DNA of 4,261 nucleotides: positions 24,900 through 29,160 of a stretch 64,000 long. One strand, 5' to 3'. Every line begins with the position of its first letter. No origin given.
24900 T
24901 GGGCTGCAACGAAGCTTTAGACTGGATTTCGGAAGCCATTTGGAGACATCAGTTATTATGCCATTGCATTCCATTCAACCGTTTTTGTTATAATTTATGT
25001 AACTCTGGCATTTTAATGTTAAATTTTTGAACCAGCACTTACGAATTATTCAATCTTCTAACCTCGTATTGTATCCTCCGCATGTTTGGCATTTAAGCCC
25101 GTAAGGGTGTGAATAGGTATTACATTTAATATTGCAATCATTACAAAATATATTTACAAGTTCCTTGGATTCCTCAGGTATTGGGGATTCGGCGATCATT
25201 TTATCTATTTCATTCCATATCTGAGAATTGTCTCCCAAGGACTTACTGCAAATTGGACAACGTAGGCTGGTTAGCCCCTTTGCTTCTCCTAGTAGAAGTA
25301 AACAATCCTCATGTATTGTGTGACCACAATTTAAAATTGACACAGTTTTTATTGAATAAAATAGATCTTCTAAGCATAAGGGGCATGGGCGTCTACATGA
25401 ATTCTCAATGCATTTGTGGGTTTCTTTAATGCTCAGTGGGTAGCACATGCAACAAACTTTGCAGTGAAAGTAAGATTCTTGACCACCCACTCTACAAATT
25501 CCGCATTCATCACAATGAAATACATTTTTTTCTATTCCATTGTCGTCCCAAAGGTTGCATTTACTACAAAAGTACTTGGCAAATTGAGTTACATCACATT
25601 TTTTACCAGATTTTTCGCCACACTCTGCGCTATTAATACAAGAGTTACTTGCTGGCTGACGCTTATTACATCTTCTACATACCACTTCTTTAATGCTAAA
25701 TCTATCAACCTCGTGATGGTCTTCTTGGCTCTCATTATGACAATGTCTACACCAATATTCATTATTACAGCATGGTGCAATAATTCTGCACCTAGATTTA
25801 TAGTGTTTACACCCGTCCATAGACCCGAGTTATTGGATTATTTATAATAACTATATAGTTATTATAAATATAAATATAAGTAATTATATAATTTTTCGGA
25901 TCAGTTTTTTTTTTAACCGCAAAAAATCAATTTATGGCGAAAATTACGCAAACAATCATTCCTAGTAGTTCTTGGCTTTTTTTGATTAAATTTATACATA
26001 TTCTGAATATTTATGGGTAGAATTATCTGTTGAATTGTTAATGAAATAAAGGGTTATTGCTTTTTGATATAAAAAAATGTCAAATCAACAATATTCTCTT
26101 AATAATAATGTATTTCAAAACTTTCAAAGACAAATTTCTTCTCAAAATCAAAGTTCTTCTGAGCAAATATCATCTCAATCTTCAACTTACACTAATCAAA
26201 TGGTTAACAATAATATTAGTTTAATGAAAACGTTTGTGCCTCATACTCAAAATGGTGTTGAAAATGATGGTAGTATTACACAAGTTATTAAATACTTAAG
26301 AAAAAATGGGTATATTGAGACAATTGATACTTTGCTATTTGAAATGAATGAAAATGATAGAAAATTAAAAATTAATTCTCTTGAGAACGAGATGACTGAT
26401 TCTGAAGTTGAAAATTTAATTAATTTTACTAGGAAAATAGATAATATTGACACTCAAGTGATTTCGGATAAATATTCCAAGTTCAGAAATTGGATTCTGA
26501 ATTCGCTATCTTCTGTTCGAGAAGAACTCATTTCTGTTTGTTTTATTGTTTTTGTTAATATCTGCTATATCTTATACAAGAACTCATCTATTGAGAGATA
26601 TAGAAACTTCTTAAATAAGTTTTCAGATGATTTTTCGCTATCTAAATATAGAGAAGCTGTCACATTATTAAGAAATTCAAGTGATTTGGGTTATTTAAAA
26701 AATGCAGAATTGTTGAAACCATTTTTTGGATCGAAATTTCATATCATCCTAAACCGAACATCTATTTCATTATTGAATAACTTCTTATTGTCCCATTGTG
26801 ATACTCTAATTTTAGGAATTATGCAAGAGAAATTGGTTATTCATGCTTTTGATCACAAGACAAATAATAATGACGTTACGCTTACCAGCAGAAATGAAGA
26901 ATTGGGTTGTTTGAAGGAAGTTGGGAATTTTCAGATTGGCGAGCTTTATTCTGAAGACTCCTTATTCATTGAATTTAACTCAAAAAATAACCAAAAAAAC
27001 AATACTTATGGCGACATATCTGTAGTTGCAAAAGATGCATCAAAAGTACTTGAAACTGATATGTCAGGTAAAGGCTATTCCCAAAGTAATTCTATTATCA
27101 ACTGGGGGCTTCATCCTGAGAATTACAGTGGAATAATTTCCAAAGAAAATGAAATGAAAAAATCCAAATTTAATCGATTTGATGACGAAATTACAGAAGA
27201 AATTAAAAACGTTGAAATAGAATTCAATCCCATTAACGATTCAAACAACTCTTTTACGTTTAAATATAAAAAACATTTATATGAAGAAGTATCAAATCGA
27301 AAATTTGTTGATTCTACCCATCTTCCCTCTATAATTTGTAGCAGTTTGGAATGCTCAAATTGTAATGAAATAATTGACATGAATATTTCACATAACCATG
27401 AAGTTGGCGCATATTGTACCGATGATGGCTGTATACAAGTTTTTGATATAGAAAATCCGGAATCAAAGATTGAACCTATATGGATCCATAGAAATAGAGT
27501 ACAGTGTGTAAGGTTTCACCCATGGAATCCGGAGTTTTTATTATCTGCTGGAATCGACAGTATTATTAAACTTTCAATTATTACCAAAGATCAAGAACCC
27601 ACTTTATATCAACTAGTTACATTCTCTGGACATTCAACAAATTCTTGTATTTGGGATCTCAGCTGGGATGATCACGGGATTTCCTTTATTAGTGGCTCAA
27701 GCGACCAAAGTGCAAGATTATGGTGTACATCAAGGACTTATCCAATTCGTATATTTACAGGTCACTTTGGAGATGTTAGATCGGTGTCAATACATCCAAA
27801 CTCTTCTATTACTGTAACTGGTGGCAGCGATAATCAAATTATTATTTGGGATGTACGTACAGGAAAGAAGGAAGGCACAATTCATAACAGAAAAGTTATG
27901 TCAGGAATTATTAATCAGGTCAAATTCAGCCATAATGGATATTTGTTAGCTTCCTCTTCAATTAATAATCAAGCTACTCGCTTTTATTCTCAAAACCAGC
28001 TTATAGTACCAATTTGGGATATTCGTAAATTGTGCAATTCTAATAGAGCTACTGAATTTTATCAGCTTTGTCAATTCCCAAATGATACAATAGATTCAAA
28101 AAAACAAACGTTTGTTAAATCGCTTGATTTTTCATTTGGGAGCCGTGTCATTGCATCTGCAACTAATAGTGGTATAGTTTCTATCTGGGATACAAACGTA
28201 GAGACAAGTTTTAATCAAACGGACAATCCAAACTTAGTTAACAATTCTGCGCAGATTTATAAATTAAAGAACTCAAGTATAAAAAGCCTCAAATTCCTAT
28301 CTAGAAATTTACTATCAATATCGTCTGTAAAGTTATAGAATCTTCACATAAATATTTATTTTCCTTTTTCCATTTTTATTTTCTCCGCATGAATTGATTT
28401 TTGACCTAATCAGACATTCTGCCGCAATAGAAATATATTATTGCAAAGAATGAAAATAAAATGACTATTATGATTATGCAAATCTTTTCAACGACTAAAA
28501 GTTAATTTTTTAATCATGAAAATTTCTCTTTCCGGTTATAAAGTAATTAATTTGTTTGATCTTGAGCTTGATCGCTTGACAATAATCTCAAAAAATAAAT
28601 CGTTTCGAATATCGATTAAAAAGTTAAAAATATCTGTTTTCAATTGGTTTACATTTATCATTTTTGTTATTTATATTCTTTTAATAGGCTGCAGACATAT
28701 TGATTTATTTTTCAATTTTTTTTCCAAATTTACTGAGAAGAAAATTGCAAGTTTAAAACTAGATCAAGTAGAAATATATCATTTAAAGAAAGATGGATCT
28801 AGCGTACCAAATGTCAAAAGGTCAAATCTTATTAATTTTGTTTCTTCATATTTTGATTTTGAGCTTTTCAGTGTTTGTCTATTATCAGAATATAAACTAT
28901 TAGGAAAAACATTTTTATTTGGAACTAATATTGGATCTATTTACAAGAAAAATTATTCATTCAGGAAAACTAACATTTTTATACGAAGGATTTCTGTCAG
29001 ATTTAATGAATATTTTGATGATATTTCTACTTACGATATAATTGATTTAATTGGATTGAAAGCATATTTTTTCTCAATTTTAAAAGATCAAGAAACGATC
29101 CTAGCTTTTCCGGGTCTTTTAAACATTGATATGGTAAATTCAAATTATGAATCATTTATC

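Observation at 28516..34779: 2087-aa membrane-anchored giant: candidate bridge-like lipid-transfer protein (BLTP/Vps13-superfamily)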

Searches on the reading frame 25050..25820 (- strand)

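Call 6: search_protein_families(library=pfam, proteins=[window:25050-25820:-], max_evalue=0.001)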
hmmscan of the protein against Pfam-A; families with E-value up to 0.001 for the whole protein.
window:25050-25820:- (256 aa): 5 families
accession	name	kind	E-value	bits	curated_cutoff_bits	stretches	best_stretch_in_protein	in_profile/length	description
PF14599.11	zinc_ribbon_6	-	2.3e-19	69.5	27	1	197-253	2-59/59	Zinc-ribbon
PF05495.17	zf-CHY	-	8.4e-16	58.6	31.3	1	4-70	1-64/68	CHY zinc finger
PF13445.12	zf-RING_UBOX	-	3.9e-07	30.4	25.2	1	146-189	1-39/39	RING-type zinc-finger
PF13639.12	zf-RING_2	-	8.4e-07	29.6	27.3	1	146-191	3-43/44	Ring finger domain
PF14634.12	zf-RING_5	-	4.9e-06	26.8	27.9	1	146-193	2-43/43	zinc-RING finger domain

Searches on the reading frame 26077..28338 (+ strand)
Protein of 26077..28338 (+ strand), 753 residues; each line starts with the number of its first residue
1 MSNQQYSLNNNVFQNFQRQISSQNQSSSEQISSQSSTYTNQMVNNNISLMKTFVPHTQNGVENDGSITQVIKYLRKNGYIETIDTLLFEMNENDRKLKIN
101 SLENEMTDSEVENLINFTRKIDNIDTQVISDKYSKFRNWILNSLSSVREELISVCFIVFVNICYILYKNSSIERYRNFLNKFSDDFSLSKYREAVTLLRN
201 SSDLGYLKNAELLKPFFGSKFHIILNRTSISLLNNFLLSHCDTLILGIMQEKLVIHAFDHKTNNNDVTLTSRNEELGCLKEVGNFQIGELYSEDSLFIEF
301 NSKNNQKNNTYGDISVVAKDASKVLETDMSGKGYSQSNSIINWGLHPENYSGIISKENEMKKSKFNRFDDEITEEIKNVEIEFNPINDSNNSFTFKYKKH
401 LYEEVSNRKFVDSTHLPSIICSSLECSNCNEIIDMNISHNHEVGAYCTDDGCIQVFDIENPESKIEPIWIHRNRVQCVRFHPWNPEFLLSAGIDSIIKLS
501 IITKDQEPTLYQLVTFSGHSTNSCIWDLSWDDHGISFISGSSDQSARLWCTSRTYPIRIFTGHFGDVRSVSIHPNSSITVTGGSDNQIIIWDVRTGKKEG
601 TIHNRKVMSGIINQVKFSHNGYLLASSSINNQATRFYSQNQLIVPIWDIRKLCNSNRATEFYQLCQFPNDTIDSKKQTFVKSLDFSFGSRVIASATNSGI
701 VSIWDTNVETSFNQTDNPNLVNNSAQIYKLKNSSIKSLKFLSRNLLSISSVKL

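Call 6: search_protein_families(library=pfam, proteins=[window:26077-28338:+], max_evalue=0.001)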
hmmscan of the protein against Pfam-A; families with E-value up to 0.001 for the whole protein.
window:26077-28338:+ (753 aa): 26 families (the best 25 are shown)
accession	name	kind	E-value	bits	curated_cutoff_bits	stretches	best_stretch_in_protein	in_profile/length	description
PF24814.1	WD40_Prp19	-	1e-26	94.1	320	1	432-654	9-211/281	Prp19 WD40 domain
PF25174.1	Beta-prop_THOC3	-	5e-25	88.5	305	1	524-632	4-111/272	THOC3 beta-propeller domain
PF00400.38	WD40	-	1.2e-22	79.8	27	2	556-592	3-39/39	WD domain, G-beta repeat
PF25173.1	Beta-prop_WDR3_1st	-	1.8e-20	73.8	154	1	513-632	64-178/184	WDR3 first beta-propeller domain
PF24807.1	WD40_CDC20-Fz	-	2.1e-19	70.4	200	1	429-632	51-245/292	CDC20/Fizzy WD40 domain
PF24817.1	WD40_WDHD1_1st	-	9.3e-17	61.6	109.9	2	530-719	94-264/291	WDHD1 first WD40 domain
PF23414.1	Beta-prop_EML_2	-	1.3e-15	57.9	90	1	526-711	2-158/266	Echinoderm microtubule-associated protein second beta-propeller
PF04494.20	TFIID_NTD2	-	1.6e-15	58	22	1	125-253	3-133/133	WD40 associated region in TFIID subunit, NTD2 domain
PF24805.1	EIF3I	-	3.5e-14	53.1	200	1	560-749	48-218/324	EIF3I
PF25175.1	Beta-prop_WDR5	-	7.8e-14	52.1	250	1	471-631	9-158/296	WDR5 beta-propeller domain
PF25391.1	WD40_Gbeta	-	2.7e-13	50.1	150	1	475-626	146-287/340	G protein beta WD-40 repeat protein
PF24105.1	Beta-prop_CAF1B_HIR1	-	3.4e-12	46.5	80.5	1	557-704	123-262/383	CAF1B/HIR1 beta-propeller domain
PF24782.2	WD40_MABP1-WDR62_2nd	-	1.2e-10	41.3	290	1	443-628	147-331/341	MABP1/WDR62 second WD40 domain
PF24796.1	WDR55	-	2e-09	37.4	200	1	474-631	9-159/296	WDR55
PF23409.1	Beta-prop_EML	-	2.4e-09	37.5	88.2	1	558-630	3-86/267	Echinoderm microtubule-associated protein first beta-propeller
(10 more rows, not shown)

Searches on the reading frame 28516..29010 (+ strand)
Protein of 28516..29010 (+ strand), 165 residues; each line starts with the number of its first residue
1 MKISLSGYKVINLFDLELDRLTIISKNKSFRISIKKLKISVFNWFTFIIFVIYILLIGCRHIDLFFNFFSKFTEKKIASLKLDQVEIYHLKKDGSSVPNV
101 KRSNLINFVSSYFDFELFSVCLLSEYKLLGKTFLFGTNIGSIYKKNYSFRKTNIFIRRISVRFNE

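Call 71: search_protein_families(library=pfam, max_evalue=10, proteins=[window:28516-29010:+])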
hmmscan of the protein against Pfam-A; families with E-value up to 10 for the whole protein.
seq(165 aa): 0 families
